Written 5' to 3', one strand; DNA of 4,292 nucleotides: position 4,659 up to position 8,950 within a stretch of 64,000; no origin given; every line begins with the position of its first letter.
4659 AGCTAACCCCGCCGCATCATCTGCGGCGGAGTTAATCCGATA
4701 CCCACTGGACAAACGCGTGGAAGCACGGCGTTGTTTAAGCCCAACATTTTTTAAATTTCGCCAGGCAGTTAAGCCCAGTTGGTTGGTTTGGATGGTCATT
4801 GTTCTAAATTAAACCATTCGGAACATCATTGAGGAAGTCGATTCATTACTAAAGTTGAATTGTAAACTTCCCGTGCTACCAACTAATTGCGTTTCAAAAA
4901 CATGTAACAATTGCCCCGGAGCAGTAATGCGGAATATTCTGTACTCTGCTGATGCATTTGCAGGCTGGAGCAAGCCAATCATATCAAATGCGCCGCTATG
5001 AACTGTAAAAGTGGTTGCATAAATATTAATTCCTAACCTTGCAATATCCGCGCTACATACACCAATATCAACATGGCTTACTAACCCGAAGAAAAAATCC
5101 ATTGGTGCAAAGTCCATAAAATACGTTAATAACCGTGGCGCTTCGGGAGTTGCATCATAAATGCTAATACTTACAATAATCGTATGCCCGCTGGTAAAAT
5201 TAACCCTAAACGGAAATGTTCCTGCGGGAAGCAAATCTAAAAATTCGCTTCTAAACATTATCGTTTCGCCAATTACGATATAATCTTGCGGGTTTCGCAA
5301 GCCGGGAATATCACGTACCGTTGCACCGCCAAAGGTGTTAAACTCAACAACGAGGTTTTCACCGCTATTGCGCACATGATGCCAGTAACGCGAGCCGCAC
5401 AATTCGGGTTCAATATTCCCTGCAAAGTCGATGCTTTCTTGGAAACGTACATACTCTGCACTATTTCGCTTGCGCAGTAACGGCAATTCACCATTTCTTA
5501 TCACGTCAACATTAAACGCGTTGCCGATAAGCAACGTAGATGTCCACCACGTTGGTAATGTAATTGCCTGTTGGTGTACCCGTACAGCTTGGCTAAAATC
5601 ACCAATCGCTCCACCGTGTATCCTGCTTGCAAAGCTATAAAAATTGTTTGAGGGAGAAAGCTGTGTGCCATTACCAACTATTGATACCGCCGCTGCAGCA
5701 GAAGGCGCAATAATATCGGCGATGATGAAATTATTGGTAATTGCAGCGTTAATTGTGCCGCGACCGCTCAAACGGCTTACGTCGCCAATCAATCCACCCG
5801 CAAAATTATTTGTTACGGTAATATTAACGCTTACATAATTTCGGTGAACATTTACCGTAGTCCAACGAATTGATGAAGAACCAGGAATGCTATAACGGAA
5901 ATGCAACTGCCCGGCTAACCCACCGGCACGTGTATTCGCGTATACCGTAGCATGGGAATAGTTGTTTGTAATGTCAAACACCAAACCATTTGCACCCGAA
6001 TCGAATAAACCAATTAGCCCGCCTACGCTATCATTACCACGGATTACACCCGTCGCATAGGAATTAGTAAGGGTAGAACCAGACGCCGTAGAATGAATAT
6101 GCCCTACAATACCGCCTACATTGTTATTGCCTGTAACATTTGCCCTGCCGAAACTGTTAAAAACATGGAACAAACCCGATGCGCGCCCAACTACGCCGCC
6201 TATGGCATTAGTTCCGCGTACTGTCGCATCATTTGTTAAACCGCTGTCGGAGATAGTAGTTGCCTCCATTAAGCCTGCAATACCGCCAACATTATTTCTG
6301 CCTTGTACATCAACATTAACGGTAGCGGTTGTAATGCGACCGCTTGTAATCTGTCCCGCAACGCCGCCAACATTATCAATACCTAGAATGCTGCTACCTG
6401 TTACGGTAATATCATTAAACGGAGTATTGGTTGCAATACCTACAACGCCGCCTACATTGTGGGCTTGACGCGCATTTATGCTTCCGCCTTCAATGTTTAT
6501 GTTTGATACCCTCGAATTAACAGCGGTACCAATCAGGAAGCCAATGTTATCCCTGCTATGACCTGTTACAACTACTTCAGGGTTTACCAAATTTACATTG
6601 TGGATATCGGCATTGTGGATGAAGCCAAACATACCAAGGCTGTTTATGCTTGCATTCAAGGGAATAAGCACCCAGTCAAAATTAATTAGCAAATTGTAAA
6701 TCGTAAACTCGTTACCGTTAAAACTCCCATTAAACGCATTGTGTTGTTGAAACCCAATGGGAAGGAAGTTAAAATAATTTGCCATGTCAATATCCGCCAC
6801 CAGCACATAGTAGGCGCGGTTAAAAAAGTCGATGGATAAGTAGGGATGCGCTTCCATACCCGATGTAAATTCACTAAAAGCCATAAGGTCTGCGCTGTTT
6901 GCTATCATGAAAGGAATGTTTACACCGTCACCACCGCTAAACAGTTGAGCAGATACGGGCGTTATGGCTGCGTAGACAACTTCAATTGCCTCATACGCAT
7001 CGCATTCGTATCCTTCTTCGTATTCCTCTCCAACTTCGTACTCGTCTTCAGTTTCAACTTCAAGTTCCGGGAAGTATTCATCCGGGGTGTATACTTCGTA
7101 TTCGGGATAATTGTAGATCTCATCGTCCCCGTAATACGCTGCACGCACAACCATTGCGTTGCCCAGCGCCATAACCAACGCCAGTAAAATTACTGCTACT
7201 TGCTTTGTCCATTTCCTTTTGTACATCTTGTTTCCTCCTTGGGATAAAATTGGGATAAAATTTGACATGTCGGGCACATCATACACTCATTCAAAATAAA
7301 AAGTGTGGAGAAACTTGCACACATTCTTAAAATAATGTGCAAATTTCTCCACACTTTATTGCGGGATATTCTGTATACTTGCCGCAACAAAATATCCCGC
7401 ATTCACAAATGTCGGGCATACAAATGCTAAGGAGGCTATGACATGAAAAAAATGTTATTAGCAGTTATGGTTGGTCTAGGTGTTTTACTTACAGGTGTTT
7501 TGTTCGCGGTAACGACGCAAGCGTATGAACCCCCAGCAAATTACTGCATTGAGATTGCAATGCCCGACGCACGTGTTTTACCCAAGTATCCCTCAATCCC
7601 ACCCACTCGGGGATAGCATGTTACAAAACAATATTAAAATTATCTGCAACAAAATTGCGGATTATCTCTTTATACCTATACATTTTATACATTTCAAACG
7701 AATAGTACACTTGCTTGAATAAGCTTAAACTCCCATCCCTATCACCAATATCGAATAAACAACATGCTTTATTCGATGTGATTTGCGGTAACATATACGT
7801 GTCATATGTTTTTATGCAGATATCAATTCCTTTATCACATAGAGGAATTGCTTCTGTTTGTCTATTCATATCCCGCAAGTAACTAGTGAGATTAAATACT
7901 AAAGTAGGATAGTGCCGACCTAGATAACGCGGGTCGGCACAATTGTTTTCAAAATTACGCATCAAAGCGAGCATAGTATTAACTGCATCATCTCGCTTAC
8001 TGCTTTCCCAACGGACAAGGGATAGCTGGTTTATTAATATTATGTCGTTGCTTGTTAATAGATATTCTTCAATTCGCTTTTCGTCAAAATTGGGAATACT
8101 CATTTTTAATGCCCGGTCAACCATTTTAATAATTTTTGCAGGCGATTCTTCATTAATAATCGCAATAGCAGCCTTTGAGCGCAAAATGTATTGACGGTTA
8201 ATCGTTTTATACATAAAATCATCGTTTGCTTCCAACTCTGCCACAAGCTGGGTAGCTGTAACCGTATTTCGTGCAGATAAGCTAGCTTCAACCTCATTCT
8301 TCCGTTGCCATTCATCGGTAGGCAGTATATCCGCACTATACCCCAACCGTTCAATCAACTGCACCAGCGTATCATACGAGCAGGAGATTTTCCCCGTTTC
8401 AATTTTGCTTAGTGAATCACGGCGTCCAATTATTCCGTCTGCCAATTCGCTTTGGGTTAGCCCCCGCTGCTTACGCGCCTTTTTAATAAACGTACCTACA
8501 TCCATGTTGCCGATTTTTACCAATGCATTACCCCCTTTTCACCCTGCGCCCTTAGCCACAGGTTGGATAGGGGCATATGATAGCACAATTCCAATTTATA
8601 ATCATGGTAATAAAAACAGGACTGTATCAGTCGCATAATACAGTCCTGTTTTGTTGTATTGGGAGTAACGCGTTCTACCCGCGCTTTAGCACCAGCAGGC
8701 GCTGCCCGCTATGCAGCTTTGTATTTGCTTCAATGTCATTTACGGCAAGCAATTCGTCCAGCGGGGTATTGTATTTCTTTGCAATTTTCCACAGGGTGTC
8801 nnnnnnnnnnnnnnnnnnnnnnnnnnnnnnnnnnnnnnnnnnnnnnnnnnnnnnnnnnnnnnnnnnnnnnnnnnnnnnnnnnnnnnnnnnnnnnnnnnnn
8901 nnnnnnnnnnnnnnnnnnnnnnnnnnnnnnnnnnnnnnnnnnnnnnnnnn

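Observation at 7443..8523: Candidate RRNPP-type peptide signalling cassette: XRE-HTH/helical-repeat regulator with a convergent, unannotated 57-aa secreted pro-peptide gene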

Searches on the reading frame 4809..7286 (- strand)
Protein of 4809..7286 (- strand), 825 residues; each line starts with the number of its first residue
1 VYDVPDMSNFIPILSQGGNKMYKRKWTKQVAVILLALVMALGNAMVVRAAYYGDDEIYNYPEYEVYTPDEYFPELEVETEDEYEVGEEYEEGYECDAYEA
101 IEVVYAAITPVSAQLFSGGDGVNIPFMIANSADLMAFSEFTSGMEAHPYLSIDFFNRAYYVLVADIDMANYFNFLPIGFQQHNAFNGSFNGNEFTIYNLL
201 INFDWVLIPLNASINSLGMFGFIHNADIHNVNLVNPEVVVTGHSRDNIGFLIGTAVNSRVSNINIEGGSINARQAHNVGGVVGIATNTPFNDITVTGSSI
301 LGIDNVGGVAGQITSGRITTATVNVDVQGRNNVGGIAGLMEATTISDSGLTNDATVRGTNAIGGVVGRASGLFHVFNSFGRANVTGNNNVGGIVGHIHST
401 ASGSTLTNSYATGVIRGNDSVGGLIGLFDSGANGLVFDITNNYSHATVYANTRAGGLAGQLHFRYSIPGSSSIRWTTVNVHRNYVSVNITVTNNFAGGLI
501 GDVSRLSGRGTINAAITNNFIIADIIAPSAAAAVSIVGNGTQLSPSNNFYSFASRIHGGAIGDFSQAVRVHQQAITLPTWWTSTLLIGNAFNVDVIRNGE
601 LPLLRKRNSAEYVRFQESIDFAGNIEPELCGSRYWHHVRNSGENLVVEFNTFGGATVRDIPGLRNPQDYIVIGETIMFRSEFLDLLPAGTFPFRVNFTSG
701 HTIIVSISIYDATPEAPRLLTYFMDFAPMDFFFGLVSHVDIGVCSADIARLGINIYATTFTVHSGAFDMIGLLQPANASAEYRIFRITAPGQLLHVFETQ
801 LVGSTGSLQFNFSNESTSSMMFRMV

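Call 5: search_protein_families(library=pfam, proteins=[window:4809-7286:-], max_evalue=0.01)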
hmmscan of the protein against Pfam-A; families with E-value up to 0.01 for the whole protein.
window:4809-7286:- (825 aa): 2 families
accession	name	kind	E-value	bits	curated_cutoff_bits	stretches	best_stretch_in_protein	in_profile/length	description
PF03442.20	CBM_X2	-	1.6e-05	25.4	28.9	1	652-705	24-81/83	Carbohydrate binding domain X2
PF07581.17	Glug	-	0.00014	22.5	20.5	0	386-414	1-26/28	The GLUG motif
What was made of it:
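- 4809..7226 (-): First gene of the inferred target operon: 805-aa secreted/surface protein (signal peptide; sub-threshold GLUG and CBM_X2 matches). Pfam (call 5).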

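Call 6: search_protein_families(library=ncbifam, proteins=[window:4809-7286:-], max_evalue=0.01)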
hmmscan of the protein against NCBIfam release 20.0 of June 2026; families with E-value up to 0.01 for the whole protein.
window:4809-7286:- (825 aa): 0 families

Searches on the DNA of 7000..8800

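Call 90: search_rna_families(source=window, start=7000, end=8800, threshold=evalue, max_evalue=1)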
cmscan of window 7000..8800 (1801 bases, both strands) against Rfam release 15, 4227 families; matches with E-value up to 1: 18.
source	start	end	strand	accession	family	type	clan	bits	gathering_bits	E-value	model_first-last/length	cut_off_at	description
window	7300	7357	-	RF04205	MIR2606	Gene; miRNA;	-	29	139.7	0.099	1-165/165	no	MIR2606 microRNA precursor family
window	7301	7358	+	RF03318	mir-2208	Gene; miRNA;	-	28.8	70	0.0018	1-61/61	no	mir-2208 microRNA precursor family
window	7305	7420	-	RF02397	sau-5971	Gene; sRNA;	-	27.5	90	0.033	1-96/96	no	Staphylococcus sRNA sau-5971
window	7300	7357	+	RF04205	MIR2606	Gene; miRNA;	-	26.3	139.7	0.37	1-165/165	no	MIR2606 microRNA precursor family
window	7289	7369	+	RF04158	mir-568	Gene; miRNA;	-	25.5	75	0.21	1-93/93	no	mir-568 microRNA precursor family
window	7294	7361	-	RF04235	mir-242_2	Gene; miRNA;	-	25.4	56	0.0034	1-81/81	no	mir-242_2 microRNA precursor family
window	7301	7403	-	RF01431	snoR135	Gene; snRNA; snoRNA; HACA-box;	-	25.2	45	0.024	1-143/143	no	small nucleolar RNA snoR135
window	7240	7361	+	RF00426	SCARNA15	Gene; snRNA; snoRNA; scaRNA;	CL00019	25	65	0.064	1-128/128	no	Small Cajal body specific RNA 15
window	7294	7347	+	RF02618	SSRC34_2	Gene; sRNA;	-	23.4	48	0.54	17-70/125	no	Streptococcus sRNA 34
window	7299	7356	-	RF03601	MIR7993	Gene; miRNA;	-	22.1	100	0.59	1-138/138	no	MIR7993 microRNA precursor family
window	7299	7358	-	RF03189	mir-1175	Gene; miRNA;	-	20.7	51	0.12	1-72/72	no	mir-1175 microRNA precursor family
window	7301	7356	+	RF00896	mir-787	Gene; miRNA;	-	20.5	57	0.67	1-72/72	no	mir-787 microRNA precursor family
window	7304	7354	-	RF04197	mir-9457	Gene; miRNA;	-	20.2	90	0.84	1-68/68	no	mir-9457 microRNA precursor family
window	7281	7376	+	RF04128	MIR8562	Gene; miRNA;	-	20.1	211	0.73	76-167/242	no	MIR8562 microRNA precursor family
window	7259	7452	+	RF02842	RefA1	Gene; sRNA;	-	19.8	94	0.18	1-222/222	no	Enterococcus sRNA A1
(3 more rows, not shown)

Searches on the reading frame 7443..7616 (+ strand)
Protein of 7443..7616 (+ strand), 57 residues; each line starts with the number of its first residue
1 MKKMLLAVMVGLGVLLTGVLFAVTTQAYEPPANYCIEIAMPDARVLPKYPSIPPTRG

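Call 5: search_protein_families(library=pfam, proteins=[window:7443-7616:+], max_evalue=0.01)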
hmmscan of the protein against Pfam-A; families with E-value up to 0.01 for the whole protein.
window:7443-7616:+ (57 aa): 0 families

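Call 6: search_protein_families(library=ncbifam, proteins=[window:7443-7616:+], max_evalue=0.01)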
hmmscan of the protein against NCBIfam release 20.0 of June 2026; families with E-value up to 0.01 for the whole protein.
window:7443-7616:+ (57 aa): 0 families

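Call 95: list_cluster_members(proteins=[window:7443-7613:+, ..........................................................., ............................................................, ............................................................, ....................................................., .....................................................])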
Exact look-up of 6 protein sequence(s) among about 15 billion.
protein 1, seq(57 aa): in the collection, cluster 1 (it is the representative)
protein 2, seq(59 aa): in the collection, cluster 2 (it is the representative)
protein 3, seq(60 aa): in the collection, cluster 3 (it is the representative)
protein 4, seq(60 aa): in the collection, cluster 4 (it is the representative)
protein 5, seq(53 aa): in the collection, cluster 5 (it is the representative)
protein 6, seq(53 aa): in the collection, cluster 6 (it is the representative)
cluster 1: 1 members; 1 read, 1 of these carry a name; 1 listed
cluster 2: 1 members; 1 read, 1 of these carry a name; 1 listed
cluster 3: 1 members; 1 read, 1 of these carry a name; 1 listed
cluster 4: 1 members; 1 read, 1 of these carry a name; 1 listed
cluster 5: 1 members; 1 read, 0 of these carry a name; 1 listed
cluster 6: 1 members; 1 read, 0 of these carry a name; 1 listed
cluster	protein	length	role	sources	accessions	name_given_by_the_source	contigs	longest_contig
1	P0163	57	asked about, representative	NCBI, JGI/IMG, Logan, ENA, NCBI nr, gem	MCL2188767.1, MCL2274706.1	MAG: hypothetical protein FWC16_07235 [Defluviitaleaceae bacterium] | hypothetical protein [Defluviitaleaceae bacterium]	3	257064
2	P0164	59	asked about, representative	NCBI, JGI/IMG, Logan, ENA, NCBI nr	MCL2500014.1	MAG: hypothetical protein FWE90_06710 [Defluviitaleaceae bacterium] | hypothetical protein [Defluviitaleaceae bacterium]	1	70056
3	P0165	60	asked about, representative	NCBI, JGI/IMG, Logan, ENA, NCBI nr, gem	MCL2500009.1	MAG: hypothetical protein FWE90_06685 [Defluviitaleaceae bacterium] | hypothetical protein [Defluviitaleaceae bacterium]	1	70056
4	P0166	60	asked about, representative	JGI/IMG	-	hypothetical protein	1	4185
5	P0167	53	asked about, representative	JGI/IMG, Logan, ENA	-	-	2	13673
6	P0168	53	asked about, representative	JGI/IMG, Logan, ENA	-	-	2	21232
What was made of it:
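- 7443..7616 (+): Propeptide gene, 57 aa. Residues 1-27 are signal-peptide-like (7443-7523). Residues 28-57 form the Pro-rich tail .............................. (7524-7613). Identical protein listed as hypothetical in NCBI MAG records (call 95).
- Checked: NCBI MAG records list the identical 57-aa protein as 'hypothetical protein' (call 95).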
